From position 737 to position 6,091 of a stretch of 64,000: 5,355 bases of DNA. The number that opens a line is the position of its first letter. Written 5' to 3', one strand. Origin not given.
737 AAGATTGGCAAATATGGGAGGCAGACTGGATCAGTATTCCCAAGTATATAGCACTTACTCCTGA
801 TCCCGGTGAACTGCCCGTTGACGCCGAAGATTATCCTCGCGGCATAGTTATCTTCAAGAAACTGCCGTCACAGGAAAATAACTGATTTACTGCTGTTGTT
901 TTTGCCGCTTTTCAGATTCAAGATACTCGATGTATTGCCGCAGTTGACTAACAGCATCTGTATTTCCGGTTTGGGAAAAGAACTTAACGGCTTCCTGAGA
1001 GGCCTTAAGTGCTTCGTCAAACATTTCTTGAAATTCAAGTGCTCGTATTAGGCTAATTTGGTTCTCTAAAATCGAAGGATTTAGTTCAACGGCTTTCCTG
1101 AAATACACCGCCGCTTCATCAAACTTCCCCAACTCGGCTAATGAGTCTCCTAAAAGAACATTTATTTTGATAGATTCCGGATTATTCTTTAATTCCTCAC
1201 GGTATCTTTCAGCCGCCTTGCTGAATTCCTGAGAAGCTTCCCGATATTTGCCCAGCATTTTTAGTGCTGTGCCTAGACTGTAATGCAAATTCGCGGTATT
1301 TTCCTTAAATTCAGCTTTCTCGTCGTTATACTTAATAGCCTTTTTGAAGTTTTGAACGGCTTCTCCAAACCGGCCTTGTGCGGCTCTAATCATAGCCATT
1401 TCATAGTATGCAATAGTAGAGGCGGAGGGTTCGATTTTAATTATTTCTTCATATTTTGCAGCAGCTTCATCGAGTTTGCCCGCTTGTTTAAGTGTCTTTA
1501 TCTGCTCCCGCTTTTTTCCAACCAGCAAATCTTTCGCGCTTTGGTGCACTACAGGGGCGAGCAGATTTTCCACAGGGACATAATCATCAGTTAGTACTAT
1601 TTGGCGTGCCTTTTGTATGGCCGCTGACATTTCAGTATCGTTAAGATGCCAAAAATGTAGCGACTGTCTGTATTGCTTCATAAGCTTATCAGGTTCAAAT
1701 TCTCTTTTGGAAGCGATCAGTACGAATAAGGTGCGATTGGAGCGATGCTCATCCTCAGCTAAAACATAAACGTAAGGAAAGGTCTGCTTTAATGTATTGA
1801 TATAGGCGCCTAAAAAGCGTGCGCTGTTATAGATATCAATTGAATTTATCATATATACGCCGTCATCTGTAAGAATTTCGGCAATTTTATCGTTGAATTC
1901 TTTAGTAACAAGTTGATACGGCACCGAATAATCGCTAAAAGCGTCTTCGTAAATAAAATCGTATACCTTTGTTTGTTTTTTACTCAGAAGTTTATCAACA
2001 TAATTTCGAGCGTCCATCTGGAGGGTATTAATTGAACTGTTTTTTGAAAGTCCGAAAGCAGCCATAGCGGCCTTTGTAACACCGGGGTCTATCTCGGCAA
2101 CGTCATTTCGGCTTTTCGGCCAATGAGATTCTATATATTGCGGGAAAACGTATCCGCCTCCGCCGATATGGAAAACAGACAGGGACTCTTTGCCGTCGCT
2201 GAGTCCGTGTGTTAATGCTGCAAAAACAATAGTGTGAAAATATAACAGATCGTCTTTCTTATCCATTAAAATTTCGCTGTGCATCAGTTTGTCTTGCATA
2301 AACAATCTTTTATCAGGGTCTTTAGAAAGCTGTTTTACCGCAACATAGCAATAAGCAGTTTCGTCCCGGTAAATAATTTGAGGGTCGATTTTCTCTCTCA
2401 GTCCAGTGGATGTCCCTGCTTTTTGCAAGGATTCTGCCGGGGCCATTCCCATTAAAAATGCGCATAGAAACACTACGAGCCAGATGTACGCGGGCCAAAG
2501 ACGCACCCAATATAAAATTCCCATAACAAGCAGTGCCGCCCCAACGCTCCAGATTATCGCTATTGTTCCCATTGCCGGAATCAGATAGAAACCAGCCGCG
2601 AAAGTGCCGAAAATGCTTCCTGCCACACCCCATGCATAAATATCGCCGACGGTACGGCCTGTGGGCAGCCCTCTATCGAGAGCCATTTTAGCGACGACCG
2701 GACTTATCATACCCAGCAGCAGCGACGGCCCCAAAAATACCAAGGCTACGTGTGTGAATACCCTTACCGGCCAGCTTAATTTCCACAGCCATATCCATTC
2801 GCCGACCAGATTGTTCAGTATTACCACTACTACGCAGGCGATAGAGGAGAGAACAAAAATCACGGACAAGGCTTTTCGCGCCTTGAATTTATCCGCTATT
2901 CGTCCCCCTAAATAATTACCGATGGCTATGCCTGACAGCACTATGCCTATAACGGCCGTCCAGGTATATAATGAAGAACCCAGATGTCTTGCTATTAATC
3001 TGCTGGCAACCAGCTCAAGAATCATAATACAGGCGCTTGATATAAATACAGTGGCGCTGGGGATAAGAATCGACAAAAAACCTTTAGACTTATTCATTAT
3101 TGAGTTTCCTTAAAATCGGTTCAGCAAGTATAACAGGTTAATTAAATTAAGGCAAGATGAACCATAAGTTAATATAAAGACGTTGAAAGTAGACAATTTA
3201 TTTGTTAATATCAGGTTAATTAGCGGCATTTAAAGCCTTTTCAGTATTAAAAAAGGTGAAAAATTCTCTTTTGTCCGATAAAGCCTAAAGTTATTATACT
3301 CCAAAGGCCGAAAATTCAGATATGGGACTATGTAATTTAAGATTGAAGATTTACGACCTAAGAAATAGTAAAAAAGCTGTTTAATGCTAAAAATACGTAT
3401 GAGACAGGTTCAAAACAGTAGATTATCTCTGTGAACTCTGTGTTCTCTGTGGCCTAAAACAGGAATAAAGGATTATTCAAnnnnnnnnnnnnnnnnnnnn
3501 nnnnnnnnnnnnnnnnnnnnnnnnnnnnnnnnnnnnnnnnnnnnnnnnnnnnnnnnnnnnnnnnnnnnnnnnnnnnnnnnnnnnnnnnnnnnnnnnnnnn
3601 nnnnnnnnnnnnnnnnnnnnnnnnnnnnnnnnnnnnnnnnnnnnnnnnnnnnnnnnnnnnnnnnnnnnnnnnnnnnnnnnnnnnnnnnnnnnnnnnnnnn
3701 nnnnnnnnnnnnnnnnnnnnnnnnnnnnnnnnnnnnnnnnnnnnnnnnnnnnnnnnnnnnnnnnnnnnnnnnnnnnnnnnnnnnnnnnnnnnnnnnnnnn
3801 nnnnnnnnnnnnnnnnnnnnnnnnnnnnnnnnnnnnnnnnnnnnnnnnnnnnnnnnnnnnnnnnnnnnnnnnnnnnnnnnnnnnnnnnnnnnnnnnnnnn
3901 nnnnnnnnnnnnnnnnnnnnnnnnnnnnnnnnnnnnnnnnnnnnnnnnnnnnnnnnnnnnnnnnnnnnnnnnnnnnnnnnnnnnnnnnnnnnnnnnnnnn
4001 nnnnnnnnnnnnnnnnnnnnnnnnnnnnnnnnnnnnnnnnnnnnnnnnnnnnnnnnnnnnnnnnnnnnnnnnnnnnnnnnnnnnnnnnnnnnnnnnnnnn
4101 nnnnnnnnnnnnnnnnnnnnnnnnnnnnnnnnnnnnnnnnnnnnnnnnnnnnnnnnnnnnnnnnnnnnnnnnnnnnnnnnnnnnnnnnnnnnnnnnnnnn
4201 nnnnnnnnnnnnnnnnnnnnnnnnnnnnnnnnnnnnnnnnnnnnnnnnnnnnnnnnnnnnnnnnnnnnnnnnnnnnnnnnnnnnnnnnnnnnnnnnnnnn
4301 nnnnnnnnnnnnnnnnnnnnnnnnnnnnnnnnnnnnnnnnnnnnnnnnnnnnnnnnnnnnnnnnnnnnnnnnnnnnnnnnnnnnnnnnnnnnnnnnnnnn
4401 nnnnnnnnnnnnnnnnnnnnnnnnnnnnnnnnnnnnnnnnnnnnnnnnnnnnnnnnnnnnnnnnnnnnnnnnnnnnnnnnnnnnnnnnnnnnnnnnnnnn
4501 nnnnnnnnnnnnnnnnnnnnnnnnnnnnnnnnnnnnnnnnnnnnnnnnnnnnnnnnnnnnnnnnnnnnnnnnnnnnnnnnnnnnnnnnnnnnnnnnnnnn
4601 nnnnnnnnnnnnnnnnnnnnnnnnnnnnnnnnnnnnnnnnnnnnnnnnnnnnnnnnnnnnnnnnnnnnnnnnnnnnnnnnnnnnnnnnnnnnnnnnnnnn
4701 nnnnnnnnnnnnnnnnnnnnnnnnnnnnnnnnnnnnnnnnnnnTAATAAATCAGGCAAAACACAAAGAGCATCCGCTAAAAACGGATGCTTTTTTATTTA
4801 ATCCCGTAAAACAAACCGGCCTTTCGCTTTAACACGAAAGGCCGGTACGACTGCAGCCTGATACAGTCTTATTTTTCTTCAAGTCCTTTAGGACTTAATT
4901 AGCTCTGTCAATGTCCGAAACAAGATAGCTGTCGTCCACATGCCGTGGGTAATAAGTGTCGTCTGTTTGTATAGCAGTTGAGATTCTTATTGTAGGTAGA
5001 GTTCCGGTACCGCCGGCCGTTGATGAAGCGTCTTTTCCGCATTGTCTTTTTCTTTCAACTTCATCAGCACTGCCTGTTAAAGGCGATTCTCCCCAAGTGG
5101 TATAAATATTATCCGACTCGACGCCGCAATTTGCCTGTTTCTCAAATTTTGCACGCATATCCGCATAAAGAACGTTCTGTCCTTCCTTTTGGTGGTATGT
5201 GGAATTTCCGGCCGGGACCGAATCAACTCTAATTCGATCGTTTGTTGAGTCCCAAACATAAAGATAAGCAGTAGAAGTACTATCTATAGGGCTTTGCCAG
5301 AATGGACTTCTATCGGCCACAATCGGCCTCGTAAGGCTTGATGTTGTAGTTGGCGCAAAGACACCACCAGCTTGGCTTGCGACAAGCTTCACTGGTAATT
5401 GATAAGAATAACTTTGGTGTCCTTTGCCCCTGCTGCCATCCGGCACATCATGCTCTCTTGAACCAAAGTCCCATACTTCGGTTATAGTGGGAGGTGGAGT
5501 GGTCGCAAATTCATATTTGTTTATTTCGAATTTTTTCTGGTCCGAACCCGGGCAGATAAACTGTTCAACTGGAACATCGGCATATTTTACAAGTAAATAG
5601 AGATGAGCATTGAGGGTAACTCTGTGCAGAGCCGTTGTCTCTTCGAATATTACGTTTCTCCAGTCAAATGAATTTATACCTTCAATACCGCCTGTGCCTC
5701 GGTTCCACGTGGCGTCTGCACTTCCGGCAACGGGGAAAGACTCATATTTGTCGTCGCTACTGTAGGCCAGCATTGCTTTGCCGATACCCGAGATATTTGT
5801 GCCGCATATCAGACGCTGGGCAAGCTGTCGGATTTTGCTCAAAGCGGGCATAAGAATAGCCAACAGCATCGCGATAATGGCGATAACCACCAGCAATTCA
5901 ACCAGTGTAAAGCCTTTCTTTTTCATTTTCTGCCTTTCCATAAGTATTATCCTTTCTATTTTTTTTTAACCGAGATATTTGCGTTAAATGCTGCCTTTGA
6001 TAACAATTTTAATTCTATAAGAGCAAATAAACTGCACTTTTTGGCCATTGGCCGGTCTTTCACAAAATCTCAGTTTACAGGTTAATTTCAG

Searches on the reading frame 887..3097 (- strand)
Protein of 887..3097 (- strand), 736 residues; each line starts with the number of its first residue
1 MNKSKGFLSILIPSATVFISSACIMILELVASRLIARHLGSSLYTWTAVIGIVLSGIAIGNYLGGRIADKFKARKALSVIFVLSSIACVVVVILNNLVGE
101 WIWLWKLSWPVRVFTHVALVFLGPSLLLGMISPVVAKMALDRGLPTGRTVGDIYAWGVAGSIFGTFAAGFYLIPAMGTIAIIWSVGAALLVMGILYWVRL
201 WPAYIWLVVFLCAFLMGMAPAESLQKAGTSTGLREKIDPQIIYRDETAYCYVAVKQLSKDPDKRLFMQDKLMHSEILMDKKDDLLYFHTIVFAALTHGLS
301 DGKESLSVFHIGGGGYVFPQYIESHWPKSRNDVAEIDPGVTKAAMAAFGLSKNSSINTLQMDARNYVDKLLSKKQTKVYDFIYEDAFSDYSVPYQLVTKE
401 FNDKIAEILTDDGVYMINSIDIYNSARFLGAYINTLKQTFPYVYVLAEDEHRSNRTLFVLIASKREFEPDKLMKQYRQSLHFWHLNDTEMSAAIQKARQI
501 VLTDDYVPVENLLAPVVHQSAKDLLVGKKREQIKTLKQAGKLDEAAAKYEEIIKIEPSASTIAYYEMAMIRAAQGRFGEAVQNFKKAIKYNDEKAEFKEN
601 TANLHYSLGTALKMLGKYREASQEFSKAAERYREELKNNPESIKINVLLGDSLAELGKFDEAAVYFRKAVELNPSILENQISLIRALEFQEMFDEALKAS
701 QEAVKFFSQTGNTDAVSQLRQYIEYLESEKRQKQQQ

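Call 30: search_protein_families(library=pfam, proteins=[window:887-3097:-])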
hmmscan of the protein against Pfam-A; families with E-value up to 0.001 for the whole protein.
window:887-3097:- (736 aa): 18 families
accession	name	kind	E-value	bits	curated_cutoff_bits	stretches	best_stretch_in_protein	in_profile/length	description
PF07719.23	TPR_2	-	1.3e-19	69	27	2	648-675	6-33/34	Tetratricopeptide repeat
PF00515.34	TPR_1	-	1.7e-18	66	27.8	2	649-675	7-33/34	Tetratricopeptide repeat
PF13424.12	TPR_12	-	5.6e-17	62.2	30.1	2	563-634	5-77/77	Tetratricopeptide repeat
PF13432.12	TPR_16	-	5.3e-16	59.2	32.7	1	614-674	2-62/65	Tetratricopeptide repeat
PF13428.12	TPR_14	-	3.6e-13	49.2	23.5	0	647-675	5-33/44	Tetratricopeptide repeat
PF13181.12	TPR_8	-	3.8e-13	48.9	25.7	1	644-675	2-33/34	Tetratricopeptide repeat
PF13414.12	TPR_11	-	1.7e-11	44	26.8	1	572-609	5-42/42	TPR repeat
PF14559.12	TPR_19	-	3.6e-09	37.3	25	0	538-584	3-48/68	Tetratricopeptide repeat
PF13431.12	TPR_17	-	7.9e-07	29.3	24.4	0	632-662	2-32/34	Tetratricopeptide repeat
PF13174.12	TPR_6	-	8.2e-07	29.7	26.3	0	648-674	5-31/33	Tetratricopeptide repeat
PF13176.12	TPR_7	-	3.9e-06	27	27.9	0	563-595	1-35/36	Tetratricopeptide repeat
PF17874.7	TPR_MalT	-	2.5e-05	24.2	45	1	559-709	38-193/336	MalT-like TPR region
PF23914.1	TPR_CcmH_CycH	-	6.7e-05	23.2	42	0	633-702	40-109/158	Cytochrome c-type biogenesis protein H TPR domain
PF14938.12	SNAP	-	7.7e-05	22.7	25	1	534-670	49-182/282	Soluble NSF attachment protein, SNAP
PF13374.12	TPR_10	-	9.3e-05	22.8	27.5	0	649-672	8-31/42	Tetratricopeptide repeat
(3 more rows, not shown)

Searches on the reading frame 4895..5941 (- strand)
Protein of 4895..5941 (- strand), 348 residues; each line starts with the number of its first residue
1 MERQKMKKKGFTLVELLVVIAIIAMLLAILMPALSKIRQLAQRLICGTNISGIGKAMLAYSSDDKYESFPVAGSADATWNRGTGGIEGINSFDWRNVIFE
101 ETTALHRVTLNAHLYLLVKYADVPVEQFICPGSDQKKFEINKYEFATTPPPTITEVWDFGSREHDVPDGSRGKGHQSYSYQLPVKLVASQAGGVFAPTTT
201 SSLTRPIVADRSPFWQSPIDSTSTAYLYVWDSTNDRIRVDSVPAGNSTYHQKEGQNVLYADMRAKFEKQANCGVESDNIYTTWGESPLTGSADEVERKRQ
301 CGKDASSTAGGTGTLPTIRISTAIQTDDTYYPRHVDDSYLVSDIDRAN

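Call 30: search_protein_families(library=pfam, proteins=[window:4895-5941:-])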
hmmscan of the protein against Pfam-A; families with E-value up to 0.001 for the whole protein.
window:4895-5941:- (348 aa): 1 family
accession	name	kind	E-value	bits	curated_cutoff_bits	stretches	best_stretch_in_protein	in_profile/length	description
PF07963.17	N_methyl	-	7.4e-09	35.3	21.2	1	6-31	2-27/27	Prokaryotic N-terminal methylation motif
